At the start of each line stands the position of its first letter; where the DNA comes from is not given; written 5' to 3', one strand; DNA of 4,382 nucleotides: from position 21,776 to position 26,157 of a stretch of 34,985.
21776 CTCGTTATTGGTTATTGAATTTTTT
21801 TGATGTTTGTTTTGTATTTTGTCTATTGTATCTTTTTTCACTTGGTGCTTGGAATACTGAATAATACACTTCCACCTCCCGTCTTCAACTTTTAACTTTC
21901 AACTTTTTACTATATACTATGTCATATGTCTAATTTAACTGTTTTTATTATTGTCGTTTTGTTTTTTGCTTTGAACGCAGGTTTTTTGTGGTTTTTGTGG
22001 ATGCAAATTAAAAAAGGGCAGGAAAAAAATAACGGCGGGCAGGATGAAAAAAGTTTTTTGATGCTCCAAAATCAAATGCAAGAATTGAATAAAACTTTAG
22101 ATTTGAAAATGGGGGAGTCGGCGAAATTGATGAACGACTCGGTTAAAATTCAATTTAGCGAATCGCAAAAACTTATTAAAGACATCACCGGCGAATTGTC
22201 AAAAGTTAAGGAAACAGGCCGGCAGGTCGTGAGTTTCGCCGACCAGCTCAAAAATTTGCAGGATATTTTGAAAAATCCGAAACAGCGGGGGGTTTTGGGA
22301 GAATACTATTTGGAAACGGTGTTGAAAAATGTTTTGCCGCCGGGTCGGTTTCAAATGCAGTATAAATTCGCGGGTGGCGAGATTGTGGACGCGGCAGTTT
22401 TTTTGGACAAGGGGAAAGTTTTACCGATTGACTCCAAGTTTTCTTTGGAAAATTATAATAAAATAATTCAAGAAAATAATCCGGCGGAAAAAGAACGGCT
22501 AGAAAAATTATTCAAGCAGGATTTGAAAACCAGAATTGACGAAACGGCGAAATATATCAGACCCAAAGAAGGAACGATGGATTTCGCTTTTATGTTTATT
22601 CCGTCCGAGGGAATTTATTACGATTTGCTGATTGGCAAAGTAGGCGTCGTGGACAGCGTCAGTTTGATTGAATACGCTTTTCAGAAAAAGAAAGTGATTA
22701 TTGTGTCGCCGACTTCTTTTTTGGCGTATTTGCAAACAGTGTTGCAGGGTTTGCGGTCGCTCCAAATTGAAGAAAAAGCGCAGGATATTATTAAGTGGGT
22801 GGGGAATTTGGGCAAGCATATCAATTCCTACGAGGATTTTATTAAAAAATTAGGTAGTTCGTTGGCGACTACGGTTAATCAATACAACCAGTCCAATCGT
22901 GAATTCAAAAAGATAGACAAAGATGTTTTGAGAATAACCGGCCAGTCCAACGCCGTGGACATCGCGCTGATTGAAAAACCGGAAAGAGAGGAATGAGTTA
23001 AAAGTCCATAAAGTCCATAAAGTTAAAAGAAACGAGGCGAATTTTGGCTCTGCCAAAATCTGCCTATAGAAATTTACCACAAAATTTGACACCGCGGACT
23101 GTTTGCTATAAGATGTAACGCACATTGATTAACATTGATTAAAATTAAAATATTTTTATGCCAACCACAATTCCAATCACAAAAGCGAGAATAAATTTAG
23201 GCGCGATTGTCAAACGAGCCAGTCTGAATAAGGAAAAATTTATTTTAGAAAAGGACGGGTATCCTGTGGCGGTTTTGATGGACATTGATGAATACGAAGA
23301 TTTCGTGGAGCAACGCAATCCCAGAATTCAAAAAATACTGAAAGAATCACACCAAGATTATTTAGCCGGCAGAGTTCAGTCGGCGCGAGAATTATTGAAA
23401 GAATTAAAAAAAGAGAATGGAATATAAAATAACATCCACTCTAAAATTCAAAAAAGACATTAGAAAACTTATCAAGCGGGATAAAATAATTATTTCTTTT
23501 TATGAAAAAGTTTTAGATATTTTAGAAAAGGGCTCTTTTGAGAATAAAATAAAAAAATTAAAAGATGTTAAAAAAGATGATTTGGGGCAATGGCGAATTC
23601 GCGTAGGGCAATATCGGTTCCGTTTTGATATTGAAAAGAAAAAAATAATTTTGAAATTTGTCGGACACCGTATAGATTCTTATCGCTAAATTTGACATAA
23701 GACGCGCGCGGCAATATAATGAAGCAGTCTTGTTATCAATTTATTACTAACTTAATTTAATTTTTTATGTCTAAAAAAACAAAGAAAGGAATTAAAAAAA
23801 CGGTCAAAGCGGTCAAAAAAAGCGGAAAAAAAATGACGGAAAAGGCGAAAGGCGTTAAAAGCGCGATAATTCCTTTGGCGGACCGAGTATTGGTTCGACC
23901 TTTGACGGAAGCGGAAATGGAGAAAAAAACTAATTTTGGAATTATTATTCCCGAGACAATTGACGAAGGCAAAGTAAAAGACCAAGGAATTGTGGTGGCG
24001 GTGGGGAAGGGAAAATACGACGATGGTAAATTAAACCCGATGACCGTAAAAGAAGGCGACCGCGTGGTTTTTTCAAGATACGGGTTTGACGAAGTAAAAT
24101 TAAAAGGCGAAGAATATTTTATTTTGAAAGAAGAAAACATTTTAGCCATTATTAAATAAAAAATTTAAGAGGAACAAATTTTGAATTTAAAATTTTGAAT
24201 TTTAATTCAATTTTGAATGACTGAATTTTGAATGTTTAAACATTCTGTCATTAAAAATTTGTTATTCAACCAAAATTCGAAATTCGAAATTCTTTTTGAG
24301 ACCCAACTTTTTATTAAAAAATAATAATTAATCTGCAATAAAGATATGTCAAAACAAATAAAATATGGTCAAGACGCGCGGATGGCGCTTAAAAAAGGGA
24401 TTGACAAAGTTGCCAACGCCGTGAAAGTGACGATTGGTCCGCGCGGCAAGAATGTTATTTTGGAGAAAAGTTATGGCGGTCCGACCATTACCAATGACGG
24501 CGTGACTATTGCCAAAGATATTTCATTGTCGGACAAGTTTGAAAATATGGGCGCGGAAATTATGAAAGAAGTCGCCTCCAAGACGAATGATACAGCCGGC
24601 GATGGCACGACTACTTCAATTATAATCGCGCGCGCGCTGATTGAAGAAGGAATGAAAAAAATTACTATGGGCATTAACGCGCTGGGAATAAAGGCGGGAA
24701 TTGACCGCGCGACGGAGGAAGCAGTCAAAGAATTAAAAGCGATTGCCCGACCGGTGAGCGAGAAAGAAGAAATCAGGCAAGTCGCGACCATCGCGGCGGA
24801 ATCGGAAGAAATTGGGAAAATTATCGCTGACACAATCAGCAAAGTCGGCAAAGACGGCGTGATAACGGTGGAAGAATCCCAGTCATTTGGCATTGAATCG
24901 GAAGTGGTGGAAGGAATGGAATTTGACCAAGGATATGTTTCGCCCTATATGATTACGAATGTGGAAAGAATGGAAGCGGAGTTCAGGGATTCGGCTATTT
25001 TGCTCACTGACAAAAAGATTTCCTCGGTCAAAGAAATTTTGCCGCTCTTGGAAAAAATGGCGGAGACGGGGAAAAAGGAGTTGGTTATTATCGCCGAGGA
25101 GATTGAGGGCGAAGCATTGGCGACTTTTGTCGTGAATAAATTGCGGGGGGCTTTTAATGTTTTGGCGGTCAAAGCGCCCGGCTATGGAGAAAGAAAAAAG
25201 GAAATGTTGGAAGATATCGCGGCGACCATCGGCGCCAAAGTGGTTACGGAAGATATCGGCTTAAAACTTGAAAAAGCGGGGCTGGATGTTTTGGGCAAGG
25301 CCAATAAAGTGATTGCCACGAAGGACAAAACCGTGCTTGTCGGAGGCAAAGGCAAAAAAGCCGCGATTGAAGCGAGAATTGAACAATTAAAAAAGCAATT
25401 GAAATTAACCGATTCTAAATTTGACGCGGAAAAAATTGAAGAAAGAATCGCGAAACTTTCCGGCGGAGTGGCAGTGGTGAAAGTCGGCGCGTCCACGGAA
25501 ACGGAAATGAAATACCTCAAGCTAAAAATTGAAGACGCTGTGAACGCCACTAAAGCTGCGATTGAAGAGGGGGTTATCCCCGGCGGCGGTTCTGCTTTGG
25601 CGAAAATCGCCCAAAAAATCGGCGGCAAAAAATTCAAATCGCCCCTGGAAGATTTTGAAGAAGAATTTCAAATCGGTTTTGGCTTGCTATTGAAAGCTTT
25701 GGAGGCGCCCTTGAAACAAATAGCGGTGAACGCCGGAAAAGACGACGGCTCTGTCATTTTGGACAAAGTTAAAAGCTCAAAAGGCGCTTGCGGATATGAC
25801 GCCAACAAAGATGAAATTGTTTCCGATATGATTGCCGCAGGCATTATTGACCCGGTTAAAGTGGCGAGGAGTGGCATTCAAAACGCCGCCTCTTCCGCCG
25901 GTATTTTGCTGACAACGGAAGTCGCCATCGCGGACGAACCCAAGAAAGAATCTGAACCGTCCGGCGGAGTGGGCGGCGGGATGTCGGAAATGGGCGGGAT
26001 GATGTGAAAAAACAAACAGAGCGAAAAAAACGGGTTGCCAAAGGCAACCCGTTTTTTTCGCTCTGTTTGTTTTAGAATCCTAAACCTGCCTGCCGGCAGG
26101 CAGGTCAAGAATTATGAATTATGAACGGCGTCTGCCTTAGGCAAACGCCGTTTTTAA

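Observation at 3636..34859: Two diverged, fully syntenic copies of an 8-kb ftsW-murG-gltX-M23-...-rpmA-rplI block in one window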

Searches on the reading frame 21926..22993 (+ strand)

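Call 46: search_protein_families(library=pfam, proteins=[window:21926-22993:+], max_evalue=0.01)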
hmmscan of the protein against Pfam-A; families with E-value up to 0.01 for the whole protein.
window:21926-22993:+ (356 aa): 1 family
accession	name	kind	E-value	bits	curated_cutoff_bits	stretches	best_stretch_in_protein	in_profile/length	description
PF02646.22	RmuC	-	6e-53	180.3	26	1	62-328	10-271/291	RmuC family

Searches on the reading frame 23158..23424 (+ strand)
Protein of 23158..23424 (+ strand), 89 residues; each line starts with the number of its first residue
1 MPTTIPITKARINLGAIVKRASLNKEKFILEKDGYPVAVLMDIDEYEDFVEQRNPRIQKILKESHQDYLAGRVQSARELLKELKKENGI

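Call 46: search_protein_families(library=pfam, proteins=[window:23158-23424:+], max_evalue=0.01)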
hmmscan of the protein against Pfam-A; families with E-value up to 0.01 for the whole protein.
window:23158-23424:+ (89 aa): 3 families
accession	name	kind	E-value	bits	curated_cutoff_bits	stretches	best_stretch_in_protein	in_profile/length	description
PF02604.26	PhdYeFM_antitox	-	9.6e-12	45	29.8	1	3-54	2-51/74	Antitoxin Phd_YefM, type II toxin-antitoxin system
PF10938.13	YfdX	-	0.0026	18.2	26.6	1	9-86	26-100/149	YfdX protein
PF18506.7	RelB-like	-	0.0033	17.6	27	1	25-51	3-29/62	RelB Antitoxin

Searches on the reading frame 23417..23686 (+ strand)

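Call 46: search_protein_families(library=pfam, proteins=[window:23417-23686:+], max_evalue=0.01)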
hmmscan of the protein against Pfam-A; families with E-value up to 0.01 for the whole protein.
window:23417-23686:+ (90 aa): 2 families
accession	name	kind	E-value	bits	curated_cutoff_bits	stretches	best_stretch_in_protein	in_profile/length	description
PF05016.21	ParE_toxin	-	0.00017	22.6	23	1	8-85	4-85/89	ParE toxin of type II toxin-antitoxin system, parDE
PF17633.7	DUF5514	-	0.0019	18.9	27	1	25-70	88-133/142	Family of unknown function (DUF5514)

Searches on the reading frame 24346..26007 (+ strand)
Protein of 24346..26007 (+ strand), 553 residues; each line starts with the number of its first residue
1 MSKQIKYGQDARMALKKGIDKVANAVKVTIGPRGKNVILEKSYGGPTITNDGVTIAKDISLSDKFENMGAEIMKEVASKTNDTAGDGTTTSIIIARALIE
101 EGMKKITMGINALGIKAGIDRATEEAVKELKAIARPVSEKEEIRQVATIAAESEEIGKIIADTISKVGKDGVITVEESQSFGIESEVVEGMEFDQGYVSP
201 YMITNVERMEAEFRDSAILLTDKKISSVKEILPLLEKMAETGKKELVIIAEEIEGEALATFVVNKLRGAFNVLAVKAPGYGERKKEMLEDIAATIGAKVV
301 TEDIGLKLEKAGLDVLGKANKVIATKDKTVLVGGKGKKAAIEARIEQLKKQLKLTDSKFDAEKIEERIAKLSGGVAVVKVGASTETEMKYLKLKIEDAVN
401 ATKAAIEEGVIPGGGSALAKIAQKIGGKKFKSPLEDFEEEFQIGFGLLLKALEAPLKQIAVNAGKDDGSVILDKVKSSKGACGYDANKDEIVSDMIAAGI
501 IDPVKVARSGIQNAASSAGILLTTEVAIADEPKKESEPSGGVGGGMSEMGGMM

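Call 25: find_encoding_contigs(protein=window:24346-26007:+, flank=10000, max_places=10)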
Protein window:24346-26007:+ (553 aa): no gene with exactly this product is on record in the collection.
